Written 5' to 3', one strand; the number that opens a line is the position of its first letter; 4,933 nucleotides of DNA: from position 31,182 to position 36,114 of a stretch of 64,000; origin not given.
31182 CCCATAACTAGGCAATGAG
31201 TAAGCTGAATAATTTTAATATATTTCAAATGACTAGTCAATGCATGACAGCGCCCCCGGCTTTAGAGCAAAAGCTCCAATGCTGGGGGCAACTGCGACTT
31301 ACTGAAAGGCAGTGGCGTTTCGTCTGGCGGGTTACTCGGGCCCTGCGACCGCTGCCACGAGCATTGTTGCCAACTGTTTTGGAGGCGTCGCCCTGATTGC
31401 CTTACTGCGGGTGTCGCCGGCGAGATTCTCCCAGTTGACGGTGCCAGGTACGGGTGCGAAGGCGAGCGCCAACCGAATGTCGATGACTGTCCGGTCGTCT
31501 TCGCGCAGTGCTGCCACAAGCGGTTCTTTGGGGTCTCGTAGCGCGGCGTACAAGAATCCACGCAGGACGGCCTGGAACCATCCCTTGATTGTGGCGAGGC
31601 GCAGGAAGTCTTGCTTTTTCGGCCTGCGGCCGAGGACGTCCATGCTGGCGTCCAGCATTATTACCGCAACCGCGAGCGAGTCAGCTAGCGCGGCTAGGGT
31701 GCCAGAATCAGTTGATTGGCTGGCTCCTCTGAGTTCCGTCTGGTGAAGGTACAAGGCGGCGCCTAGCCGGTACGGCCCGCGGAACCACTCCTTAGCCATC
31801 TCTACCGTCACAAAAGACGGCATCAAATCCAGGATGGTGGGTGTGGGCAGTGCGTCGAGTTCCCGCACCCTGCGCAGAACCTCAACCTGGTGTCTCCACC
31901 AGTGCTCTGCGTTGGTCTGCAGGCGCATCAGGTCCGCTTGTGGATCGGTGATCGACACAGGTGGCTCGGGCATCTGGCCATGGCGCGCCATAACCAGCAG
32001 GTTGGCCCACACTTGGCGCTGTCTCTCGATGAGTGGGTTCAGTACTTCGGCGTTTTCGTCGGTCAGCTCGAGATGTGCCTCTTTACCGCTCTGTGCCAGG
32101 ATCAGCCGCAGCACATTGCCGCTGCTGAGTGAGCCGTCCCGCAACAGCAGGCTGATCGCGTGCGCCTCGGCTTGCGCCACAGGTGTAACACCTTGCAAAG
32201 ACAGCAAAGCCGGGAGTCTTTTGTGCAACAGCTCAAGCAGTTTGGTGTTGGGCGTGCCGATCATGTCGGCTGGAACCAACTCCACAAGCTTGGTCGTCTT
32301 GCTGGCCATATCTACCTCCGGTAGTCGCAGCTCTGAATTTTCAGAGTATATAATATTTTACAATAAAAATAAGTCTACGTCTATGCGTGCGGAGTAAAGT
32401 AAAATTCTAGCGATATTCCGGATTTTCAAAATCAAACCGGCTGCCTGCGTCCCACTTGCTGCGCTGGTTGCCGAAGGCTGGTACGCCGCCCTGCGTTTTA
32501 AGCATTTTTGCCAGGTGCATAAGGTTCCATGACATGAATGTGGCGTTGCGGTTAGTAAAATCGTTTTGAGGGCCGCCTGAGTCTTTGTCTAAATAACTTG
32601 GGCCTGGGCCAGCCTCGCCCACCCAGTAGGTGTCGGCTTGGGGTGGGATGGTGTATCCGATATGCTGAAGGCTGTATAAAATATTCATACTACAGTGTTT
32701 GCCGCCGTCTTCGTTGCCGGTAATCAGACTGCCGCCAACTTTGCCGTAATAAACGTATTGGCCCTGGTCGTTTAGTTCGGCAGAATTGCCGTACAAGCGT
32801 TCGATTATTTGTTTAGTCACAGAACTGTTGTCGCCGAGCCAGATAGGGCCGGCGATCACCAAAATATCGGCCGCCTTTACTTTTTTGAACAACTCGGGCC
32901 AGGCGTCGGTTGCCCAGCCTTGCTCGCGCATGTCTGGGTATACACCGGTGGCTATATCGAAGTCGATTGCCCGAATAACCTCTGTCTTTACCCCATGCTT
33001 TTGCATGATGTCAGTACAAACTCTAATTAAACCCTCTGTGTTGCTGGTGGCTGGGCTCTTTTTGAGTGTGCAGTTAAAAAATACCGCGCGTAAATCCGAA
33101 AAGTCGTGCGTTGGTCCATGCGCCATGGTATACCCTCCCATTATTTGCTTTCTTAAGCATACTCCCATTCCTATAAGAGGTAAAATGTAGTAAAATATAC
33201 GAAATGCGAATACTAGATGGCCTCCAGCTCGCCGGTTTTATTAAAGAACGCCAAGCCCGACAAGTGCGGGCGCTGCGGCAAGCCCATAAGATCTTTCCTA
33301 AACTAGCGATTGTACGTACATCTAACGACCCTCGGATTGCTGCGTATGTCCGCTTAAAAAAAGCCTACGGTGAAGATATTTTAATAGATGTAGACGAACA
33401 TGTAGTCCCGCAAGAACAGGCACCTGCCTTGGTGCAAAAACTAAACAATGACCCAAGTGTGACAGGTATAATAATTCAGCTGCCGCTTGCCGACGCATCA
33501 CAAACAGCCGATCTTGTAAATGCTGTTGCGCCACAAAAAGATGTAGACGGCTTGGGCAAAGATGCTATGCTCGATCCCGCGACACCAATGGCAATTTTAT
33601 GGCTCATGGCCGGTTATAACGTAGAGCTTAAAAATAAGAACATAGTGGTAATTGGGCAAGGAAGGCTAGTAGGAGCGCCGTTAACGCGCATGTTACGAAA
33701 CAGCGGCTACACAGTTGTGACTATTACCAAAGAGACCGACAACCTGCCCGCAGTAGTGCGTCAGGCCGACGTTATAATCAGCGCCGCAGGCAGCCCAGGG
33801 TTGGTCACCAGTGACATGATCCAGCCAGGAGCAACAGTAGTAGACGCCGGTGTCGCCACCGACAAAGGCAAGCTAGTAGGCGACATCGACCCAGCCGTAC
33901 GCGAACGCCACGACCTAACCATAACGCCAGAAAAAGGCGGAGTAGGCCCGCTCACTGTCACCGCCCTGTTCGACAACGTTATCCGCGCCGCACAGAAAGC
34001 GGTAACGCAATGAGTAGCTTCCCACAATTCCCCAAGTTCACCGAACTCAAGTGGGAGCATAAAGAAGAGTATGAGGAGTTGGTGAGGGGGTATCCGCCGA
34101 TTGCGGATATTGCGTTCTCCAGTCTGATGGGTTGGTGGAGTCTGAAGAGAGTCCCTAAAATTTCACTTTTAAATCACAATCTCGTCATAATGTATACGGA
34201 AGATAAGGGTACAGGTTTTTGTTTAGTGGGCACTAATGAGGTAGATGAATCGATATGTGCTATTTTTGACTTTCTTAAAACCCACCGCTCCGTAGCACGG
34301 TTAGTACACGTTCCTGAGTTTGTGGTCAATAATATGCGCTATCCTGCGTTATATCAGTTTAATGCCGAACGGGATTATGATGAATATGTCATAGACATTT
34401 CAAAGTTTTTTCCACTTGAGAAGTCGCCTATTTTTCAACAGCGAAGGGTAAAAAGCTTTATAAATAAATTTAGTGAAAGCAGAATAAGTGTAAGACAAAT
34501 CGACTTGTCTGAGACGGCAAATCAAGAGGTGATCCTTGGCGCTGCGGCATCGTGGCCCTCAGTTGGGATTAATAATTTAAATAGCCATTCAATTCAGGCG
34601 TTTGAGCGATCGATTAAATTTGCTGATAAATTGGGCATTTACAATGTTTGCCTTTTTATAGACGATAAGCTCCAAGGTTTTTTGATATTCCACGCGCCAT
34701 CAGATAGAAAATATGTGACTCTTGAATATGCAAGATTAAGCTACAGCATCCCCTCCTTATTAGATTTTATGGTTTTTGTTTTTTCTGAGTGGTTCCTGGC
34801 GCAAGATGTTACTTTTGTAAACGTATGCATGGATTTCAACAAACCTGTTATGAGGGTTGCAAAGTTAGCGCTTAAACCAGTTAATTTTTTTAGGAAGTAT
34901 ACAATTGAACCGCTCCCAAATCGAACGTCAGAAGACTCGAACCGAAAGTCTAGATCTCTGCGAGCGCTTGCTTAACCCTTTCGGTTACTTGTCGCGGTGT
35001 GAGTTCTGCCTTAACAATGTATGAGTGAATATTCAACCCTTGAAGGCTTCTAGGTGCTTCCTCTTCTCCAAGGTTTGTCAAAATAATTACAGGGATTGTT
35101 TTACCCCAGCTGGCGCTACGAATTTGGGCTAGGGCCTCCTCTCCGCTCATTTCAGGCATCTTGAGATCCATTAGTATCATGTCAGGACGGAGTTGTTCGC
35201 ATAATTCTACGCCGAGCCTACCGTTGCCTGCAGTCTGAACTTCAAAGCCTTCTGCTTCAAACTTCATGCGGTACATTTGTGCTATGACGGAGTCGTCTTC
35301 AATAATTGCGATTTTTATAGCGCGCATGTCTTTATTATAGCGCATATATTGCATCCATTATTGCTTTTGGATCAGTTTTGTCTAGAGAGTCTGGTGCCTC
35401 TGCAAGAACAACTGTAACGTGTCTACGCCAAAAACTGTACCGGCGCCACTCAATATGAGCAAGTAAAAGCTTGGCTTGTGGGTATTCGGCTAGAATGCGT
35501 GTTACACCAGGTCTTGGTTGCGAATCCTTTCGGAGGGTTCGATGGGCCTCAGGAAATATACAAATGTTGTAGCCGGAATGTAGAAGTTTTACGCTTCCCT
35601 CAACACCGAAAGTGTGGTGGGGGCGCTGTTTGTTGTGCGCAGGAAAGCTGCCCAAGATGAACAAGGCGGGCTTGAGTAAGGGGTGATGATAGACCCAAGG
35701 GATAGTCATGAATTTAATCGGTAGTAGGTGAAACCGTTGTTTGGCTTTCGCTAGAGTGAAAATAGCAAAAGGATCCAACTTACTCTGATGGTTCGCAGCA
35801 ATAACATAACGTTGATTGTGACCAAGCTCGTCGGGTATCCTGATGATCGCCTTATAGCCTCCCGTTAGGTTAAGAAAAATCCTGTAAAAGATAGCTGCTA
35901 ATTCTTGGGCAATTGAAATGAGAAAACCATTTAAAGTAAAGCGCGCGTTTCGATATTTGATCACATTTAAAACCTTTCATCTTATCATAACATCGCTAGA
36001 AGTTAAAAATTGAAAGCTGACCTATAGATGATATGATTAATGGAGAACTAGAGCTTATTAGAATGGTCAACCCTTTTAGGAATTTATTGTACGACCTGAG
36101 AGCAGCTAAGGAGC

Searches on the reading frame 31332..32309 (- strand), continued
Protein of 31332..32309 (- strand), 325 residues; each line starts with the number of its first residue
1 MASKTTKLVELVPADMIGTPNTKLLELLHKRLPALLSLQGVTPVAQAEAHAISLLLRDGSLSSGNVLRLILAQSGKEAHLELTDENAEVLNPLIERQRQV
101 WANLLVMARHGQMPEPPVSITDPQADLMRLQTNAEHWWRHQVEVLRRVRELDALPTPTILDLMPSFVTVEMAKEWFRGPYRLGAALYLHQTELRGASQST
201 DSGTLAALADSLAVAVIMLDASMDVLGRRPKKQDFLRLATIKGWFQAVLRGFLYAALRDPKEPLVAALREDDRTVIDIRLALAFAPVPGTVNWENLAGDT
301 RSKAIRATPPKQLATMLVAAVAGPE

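Call 67: fold_search(model_id=the predicted structure, library=pdb)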
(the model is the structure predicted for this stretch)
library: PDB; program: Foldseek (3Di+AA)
matches with E <= 10: 232; with E <= 0.001: 0
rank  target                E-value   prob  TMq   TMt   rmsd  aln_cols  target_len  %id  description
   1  3zym_C                7.5e-01  0.28  0.24  0.27  14.6       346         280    8  Structure of CALM (PICALM) in complex with VAMP8 (released 2011-12-07)
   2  5b0i_A                9.2e-01  0.14  0.19  0.21  16.5       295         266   14  Structure of MoeN5-Sso7d fusion protein in complex with beta-octyl glucoside (released 2016-03-23)
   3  8j2w_A                1.0e+00  0.09  0.16  0.16  18.7       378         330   14  Saccharothrix syringae photocobilins protein, dark state (released 2024-04-10)
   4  7ep3                  1.2e+00  0.13  0.19  0.23  18.3       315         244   13  Crystal structure of ZER1 bound to GAGN degron (released 2021-07-14)
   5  7ep4_B                1.2e+00  0.13  0.19  0.23  18.4       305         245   12  Crystal structure of ZER1 bound to GFLH degron (released 2021-07-14)
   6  4n7y_B                1.7e+00  0.10  0.14  0.19  17.2       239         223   10  Crystal structure of 14-3-3zeta in complex with a 8-carbon-linker cyclic peptide derived from ExoS (released 2014-02-19)
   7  3zym_A                1.7e+00  0.15  0.23  0.26  14.8       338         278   10  Structure of CALM (PICALM) in complex with VAMP8 (released 2011-12-07)
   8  8jcw_2                1.8e+00  0.08  0.15  0.08  16.5       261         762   12  Cryo-EM structure of mGlu2-mGlu3 heterodimer in presence of LY341495 and NAM563 (dimerization mode I) (released 2023-06-21)
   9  7ep5_A                1.9e+00  0.10  0.19  0.23  18.1       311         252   13  Crystal structure of ZER1 bound to GKLH degron (released 2021-07-14)
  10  8eqh_A                2.0e+00  0.10  0.16  0.20  17.3       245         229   10  The crystal structure of 14-3-3 Beta containing 3-nitrotyrosine at position Y213 (released 2023-01-25)
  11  7xyu_B                2.0e+00  0.10  0.19  0.23  18.4       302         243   12  Crystal structure of ZER1 bound to TFLH degron (released 2022-12-21)
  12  7ep4_A                2.0e+00  0.10  0.19  0.23  18.1       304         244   13  Crystal structure of ZER1 bound to GFLH degron (released 2021-07-14)
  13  9kvy_B                2.1e+00  0.08  0.14  0.15  14.7       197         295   15  Cryo-EM structure of SLC30A10, determined in asymmetric conformations-one subunit in an inward-facing Mn2+-bound and t (released 2025-10-15)
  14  7d8p_A                2.2e+00  0.08  0.14  0.19  17.0       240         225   11  CRTC1 pSer151 peptide in complex with 14-3-3 zeta (released 2021-02-24)
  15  6fn9_B                2.3e+00  0.08  0.14  0.18  16.6       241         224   12  Mono- and bivalent 14-3-3 inhibitors for characterizing supramolecular lysine-PEG interactions in proteins (released 2018-07-04)
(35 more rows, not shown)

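Call 86: search_protein_families(library=pfam, alignment_id=A2, max_evalue=1)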
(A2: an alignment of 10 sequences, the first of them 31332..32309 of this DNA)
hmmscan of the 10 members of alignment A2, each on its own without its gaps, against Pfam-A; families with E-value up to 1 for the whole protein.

A. member 1, window:31332-32309:- (325 aa): 0 families

B. families by the number of members that match (of 10 scanned): 3 families
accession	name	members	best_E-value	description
PF08838.16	DUF1811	1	0.069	Protein of unknown function (DUF1811)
PF07827.16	KNTase_C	1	0.082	KNTase C-terminal domain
PF00535.33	Glycos_transf_2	1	0.21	Glycosyl transferase family 2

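Call 87: search_protein_families(library=padloc, alignment_id=A2, max_evalue=1)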
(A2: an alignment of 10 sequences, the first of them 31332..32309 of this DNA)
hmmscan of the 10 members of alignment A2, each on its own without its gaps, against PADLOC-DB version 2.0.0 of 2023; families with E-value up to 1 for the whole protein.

A. member 1, window:31332-32309:- (325 aa): 0 families

B. families by the number of members that match (of 10 scanned): 0 families

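Call 90: find_encoding_contigs(protein=P0006, flank=5000, max_places=4)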
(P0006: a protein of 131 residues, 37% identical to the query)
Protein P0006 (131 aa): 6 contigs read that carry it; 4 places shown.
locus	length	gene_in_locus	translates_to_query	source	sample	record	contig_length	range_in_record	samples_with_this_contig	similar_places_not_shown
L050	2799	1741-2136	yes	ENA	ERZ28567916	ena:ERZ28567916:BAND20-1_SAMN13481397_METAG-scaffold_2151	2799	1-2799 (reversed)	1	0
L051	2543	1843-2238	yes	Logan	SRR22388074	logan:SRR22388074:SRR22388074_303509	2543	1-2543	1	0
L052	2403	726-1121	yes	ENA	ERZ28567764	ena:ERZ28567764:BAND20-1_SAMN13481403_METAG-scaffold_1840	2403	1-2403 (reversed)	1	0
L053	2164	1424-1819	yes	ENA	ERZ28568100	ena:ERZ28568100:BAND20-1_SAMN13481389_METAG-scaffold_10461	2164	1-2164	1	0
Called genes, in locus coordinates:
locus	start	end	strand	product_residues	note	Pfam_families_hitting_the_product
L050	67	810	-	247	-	PF00763:THF_DHG_CYH, PF02882:THF_DHG_CYH_C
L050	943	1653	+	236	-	PF03358:FMN_red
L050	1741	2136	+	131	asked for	-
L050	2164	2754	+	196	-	-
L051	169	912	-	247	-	PF00763:THF_DHG_CYH, PF02882:THF_DHG_CYH_C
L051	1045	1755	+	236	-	PF03358:FMN_red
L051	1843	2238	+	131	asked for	-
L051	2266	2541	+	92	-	?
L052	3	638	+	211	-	?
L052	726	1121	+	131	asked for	-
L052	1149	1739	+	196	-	-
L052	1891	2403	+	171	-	?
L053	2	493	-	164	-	?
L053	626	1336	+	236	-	PF03358:FMN_red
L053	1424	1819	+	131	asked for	-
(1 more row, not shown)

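Call 91: fold_search(model_id=the predicted structure, library=viral)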
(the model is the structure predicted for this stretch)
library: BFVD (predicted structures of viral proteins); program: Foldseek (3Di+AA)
matches with E <= 10: 195; with E <= 0.001: 0
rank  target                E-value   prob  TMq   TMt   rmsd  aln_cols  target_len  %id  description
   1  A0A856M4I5            2.2e-01  0.28  0.20  0.20  17.9       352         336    9  (no name in the UniProt tables at hand)
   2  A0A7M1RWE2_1          3.3e-01  0.10  0.13  0.05  21.6       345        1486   11  Uncharacterized protein [uncultured phage cr10_1]
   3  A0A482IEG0            5.1e-01  0.12  0.14  0.08  25.8       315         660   16  Uncharacterized protein [Stenotrophomonas phage YB07]
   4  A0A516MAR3            7.1e-01  0.15  0.21  0.14  22.5       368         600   10  (no name in the UniProt tables at hand)
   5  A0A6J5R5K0            9.2e-01  0.08  0.15  0.09  26.3       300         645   13  LT_GEWL domain containing protein [uncultured Caudovirales phage]
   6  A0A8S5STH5            1.0e+00  0.06  0.13  0.13  20.9       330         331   12  Minor tail protein [Siphoviridae sp. ctZUr4]
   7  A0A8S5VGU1            1.0e+00  0.06  0.11  0.10  24.1       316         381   12  Uncharacterized protein [Myoviridae sp. ctkfK18]
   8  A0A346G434            1.6e+00  0.12  0.25  0.17  20.8       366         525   13  (no name in the UniProt tables at hand)
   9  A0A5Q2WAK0            1.6e+00  0.04  0.13  0.12  19.3       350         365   11  (no name in the UniProt tables at hand)
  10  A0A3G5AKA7            1.6e+00  0.06  0.14  0.09  22.6       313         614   10  Voltage-gated chloride channel protein [Sylvanvirus sp.]
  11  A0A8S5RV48            1.7e+00  0.07  0.16  0.08  19.9       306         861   11  RepB DNA primase [Siphoviridae sp. ctHip2]
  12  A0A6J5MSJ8            1.7e+00  0.05  0.14  0.13  19.8       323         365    9  Uncharacterized protein [uncultured Caudovirales phage]
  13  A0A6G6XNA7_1          1.8e+00  0.04  0.11  0.04  28.6       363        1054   12  (no name in the UniProt tables at hand)
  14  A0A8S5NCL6            1.8e+00  0.03  0.10  0.05  24.2       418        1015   10  Minor tail protein [Siphoviridae sp. ctUse40]
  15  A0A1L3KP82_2          2.0e+00  0.11  0.20  0.10  19.6       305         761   11  Uncharacterized protein [Hubei reo-like virus 6]
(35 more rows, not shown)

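Call 98: list_cluster_members(proteins=[L004:177-1463:+, L004:2438-4165:+, L004:11243-12418:-, L004:13165-14790:+, L006:3307-4071:-, L006:4838-6061:-, L049:967-2421:+, L049:5356-7113:+, L002:4571-5383:-, L048:6701-7510:-])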
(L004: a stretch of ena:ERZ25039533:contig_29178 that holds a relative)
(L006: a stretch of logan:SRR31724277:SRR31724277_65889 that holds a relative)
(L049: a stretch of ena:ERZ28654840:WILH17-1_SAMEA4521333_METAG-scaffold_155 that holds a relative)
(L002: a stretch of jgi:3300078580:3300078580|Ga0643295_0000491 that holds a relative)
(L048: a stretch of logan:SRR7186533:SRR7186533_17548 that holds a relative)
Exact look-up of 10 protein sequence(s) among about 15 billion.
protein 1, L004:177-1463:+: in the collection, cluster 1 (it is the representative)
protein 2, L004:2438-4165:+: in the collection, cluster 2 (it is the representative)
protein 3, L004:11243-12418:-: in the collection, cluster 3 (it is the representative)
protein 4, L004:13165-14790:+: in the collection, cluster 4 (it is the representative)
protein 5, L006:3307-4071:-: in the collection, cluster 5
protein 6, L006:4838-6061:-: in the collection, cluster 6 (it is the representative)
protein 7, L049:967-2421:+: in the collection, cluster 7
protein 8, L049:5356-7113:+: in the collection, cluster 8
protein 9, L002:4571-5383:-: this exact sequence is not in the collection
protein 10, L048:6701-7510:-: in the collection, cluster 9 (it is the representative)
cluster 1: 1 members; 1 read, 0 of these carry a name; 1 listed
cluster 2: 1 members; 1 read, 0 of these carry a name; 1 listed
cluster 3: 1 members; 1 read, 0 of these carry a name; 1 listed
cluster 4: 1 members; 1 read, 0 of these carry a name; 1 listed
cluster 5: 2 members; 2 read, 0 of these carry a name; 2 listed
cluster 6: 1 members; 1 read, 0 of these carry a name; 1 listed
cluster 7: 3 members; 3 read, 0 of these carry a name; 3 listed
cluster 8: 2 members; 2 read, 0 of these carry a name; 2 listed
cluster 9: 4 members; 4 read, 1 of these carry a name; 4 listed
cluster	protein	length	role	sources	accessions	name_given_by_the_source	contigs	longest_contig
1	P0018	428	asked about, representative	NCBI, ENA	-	-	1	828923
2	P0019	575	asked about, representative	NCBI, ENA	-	-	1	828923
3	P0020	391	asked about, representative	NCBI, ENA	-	-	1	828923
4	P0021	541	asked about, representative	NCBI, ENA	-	-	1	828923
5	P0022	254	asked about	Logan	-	-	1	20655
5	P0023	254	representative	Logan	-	-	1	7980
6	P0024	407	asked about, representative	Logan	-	-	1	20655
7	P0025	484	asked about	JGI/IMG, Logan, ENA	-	-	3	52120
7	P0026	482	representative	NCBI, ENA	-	-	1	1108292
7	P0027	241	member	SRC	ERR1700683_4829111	-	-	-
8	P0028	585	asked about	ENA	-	-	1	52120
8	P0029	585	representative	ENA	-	-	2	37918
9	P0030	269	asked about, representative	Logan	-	-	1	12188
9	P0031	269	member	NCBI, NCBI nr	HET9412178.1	MAG TPA: bifunctional 5,10-methylenetetrahydrofolate ... | bifunctional 5,10-methylenetetrahydrofolate dehydrogenase/5,10-methenyltetrahydrofolate ...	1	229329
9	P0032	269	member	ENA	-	-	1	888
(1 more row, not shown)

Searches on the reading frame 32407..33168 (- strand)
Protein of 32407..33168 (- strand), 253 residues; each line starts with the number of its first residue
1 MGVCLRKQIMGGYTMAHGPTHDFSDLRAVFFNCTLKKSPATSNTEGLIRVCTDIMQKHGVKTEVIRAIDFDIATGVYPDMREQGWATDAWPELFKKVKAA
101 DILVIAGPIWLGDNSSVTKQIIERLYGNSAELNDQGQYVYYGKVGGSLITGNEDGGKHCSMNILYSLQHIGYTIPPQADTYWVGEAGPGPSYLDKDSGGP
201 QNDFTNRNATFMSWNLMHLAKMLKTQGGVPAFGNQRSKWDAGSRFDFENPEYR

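Call 4: search_protein_families(library=pfam, proteins=[window:32407-33168:-], max_evalue=1)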
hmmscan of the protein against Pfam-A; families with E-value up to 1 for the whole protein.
window:32407-33168:- (253 aa): 2 families
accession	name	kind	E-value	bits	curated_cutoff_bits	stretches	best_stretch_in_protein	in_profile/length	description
PF03358.20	FMN_red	-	1.2e-11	44.9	24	1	40-177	12-142/152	NADPH-dependent FMN reductase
PF02525.22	Flavodoxin_2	-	0.012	15.7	27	1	83-128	61-106/198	Flavodoxin-like fold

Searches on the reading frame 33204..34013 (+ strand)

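Call 4: search_protein_families(library=pfam, proteins=[window:33204-34013:+], max_evalue=1)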
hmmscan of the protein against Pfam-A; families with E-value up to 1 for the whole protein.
window:33204-34013:+ (269 aa): 9 families
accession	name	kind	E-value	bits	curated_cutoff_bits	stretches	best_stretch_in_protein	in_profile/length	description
PF02882.25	THF_DHG_CYH_C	-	2.4e-43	147.7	27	1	121-265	13-158/160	Tetrahydrofolate dehydrogenase/cyclohydrolase, NAD(P)-binding domain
PF00763.28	THF_DHG_CYH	-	4.1e-22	79.1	32.8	1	4-115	1-115/115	Tetrahydrofolate dehydrogenase/cyclohydrolase, catalytic domain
PF01262.27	AlaDh_PNT_C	-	0.0012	18.8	23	1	168-231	72-142/214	Alanine dehydrogenase/PNT, C-terminal domain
PF01488.26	Shikimate_DH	-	0.0013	19.3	24.3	0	141-175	9-42/138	Shikimate / quinate 5-dehydrogenase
PF07991.19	KARI_N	-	0.036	14.1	20.6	0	142-179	2-38/165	Acetohydroxy acid isomeroreductase, NADPH-binding domain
PF00106.31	adh_short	-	0.049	13.5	26.6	0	145-188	1-44/195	short chain dehydrogenase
PF03698.18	UPF0180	-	0.058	14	25.4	1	160-215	12-62/77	Uncharacterised protein family (UPF0180)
PF01370.27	Epimerase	-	0.099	12.5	20.9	1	147-181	1-35/240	NAD dependent epimerase/dehydratase family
PF05368.20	NmrA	-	0.2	11.7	27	1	157-217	38-95/298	NmrA-like family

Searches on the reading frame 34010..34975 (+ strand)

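Call 4: search_protein_families(library=pfam, proteins=[window:34010-34975:+], max_evalue=1)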
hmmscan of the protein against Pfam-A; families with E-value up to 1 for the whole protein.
window:34010-34975:+ (321 aa): 1 family
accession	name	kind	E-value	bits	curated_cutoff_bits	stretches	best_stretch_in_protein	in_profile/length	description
PF09924.15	LPG_synthase_C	-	3.7e-10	39.8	27.5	1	73-272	51-243/298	Phosphatidylglycerol lysyltransferase, C-terminal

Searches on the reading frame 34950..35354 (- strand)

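Call 18: search_protein_families(library=pfam, proteins=[window:34950-35354:-], max_evalue=0.01)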
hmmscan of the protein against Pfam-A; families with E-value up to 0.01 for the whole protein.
window:34950-35354:- (134 aa): 1 family
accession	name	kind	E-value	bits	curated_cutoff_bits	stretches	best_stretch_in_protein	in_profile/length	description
PF00072.30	Response_reg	-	5.2e-21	75.3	30.2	1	15-127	1-110/111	Response regulator receiver domain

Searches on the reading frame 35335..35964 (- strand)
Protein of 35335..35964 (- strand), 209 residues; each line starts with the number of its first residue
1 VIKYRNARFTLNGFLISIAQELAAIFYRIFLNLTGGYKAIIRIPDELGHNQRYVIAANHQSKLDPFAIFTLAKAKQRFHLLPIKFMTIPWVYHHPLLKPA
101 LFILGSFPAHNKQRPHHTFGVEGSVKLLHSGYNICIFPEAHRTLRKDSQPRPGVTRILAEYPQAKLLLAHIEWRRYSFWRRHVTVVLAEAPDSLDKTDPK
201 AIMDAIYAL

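Call 18: search_protein_families(library=pfam, proteins=[window:35335-35964:-], max_evalue=0.01)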
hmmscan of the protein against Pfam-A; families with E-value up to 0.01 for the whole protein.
window:35335-35964:- (209 aa): 1 family
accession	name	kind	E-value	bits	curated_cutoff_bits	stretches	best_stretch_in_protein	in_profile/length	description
PF01553.26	Acyltransferase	-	2.9e-09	37.3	23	1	43-158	6-119/132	Acyltransferase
